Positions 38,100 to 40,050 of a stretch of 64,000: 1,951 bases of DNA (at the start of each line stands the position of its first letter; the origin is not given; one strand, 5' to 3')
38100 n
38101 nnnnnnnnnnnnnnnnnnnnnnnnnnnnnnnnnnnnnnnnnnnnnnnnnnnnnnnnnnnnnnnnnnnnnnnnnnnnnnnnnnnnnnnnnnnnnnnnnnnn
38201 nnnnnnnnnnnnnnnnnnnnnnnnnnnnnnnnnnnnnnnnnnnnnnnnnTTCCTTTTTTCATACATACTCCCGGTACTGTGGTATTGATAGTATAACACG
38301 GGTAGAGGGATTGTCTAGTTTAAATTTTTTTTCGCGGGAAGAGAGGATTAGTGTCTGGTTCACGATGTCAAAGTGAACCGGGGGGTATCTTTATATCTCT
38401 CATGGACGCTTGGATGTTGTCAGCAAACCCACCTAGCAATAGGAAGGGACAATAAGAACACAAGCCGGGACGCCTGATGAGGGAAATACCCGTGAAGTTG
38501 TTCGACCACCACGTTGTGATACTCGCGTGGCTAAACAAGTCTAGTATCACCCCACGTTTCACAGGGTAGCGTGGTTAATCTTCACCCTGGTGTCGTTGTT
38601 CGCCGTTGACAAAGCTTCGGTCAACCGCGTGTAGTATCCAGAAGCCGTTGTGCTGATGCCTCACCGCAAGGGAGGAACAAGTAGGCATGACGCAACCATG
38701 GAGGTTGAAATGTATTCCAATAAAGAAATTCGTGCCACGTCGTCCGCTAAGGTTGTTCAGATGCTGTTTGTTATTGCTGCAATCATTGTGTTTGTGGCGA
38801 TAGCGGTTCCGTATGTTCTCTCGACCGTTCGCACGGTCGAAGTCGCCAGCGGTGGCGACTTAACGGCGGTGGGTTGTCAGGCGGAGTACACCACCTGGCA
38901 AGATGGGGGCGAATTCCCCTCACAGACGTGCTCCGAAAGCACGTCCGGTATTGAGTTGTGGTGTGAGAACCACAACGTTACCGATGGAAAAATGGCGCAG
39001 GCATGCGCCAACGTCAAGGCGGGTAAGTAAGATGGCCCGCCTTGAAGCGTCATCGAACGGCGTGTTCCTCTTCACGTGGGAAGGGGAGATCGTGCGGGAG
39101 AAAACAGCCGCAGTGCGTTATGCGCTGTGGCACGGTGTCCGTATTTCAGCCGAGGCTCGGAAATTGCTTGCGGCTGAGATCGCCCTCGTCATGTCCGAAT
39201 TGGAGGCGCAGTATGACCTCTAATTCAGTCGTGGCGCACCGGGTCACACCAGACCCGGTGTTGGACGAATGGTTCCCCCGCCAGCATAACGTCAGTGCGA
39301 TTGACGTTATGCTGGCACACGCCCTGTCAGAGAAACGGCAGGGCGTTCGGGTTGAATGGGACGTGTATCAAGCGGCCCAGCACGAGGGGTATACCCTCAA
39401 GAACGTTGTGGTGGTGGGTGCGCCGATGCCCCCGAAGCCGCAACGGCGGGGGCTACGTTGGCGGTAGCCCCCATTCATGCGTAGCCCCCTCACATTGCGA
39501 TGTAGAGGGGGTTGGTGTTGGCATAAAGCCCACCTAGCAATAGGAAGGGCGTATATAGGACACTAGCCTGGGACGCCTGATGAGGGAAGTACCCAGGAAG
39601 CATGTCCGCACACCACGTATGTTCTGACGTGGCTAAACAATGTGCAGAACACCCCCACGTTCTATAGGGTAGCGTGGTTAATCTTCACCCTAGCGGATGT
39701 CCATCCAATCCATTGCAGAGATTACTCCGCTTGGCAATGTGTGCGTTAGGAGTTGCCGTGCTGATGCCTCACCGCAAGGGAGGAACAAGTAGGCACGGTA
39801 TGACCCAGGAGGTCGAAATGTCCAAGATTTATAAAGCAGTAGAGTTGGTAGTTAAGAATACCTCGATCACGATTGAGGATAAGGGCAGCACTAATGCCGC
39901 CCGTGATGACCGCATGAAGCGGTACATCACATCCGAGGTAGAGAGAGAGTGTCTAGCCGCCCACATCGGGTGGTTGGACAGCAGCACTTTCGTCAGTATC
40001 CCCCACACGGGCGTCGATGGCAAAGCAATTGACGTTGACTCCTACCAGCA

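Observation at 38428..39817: Two copies of a ~285-nt leader with compensatory base changes: candidate novel structured RNA upstream of the phage RNAP gene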

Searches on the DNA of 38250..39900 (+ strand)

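Call 6: search_rna_families(source=window, start=38250, end=39900, threshold=evalue, max_evalue=10, show_alignments=3)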
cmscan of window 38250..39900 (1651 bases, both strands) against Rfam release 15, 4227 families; matches with E-value up to 10: 2.
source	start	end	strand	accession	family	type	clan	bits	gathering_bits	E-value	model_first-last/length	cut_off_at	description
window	39428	39510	-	RF01996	mir-995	Gene; miRNA;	-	16.1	72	8.3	1-88/88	no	mir-995 microRNA precursor family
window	38828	38961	+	RF02124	JPX_1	Gene; lncRNA;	-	15.7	55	6.2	1-135/135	no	JPX transcript, XIST activator conserved region 1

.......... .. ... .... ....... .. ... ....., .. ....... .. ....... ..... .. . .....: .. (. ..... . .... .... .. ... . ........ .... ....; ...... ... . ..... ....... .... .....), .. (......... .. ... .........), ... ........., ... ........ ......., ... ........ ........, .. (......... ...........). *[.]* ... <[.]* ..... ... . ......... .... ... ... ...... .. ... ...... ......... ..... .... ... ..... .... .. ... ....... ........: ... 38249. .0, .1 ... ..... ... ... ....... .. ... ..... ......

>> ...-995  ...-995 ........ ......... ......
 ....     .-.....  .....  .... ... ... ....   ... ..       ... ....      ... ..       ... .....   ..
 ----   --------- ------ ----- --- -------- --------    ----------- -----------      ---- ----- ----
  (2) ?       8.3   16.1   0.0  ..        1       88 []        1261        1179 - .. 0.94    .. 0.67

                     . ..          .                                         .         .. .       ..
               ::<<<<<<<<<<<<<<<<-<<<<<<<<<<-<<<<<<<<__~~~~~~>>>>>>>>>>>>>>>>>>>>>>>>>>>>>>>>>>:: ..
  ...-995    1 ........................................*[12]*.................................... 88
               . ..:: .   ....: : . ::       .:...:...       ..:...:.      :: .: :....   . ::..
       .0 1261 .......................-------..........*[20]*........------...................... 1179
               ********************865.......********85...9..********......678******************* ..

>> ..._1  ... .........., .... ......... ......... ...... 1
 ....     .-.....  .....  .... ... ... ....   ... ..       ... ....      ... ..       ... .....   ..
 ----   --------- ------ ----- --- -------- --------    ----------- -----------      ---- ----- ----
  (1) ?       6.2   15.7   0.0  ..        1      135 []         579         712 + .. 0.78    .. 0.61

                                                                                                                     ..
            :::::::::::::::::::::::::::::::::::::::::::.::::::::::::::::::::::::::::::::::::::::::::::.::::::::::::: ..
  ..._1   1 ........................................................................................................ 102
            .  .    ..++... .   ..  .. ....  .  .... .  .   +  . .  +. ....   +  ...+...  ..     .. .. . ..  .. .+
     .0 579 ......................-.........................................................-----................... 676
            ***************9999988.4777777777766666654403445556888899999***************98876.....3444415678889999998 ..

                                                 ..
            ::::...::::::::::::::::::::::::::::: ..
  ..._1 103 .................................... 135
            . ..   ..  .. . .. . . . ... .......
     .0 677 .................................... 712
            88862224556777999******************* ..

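Call 9: search_dna_similar(query=window:38300-39900:+, collection=phages, mode=distant, max_rows=30)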
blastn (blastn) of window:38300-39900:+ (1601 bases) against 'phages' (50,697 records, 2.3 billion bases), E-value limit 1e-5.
No match.

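Call 46: search_rna_families(source=window, start=38495, end=38660, threshold=evalue, max_evalue=10, show_alignments=3)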
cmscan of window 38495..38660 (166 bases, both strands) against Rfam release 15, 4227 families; matches with E-value up to 10: 1.
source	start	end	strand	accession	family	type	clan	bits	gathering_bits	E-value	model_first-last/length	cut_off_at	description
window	38534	38586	-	RF01127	sR42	Gene; snRNA; snoRNA; CD-box;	-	8.3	38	8.7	1-63/63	no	Small nucleolar RNA sR42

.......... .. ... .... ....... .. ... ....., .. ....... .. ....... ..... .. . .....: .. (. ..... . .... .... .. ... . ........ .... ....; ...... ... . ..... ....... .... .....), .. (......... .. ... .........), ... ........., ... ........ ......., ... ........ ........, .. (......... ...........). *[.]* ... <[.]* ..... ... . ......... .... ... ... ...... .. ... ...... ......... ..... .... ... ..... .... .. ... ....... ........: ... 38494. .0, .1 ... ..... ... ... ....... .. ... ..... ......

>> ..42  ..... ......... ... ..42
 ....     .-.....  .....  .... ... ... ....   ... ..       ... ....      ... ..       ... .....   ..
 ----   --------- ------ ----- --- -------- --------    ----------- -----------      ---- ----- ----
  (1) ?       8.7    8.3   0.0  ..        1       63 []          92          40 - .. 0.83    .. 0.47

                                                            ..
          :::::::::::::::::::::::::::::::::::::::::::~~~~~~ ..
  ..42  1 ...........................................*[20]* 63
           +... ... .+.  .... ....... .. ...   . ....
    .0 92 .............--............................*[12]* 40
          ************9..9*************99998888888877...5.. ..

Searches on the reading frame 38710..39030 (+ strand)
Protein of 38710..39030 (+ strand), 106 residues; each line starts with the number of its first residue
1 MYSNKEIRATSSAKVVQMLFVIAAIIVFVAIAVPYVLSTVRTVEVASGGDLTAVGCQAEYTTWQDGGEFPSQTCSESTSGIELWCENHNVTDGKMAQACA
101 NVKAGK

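Call 13: search_protein_families(library=pfam, proteins=[window:38710-39030:+], max_evalue=0.1)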
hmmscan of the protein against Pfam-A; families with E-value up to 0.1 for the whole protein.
window:38710-39030:+ (106 aa): 0 families

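Call 14: search_protein_families(library=phrogs, proteins=[window:38710-39030:+], max_evalue=0.01)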
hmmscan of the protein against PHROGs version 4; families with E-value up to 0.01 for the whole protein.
window:38710-39030:+ (106 aa): 0 families
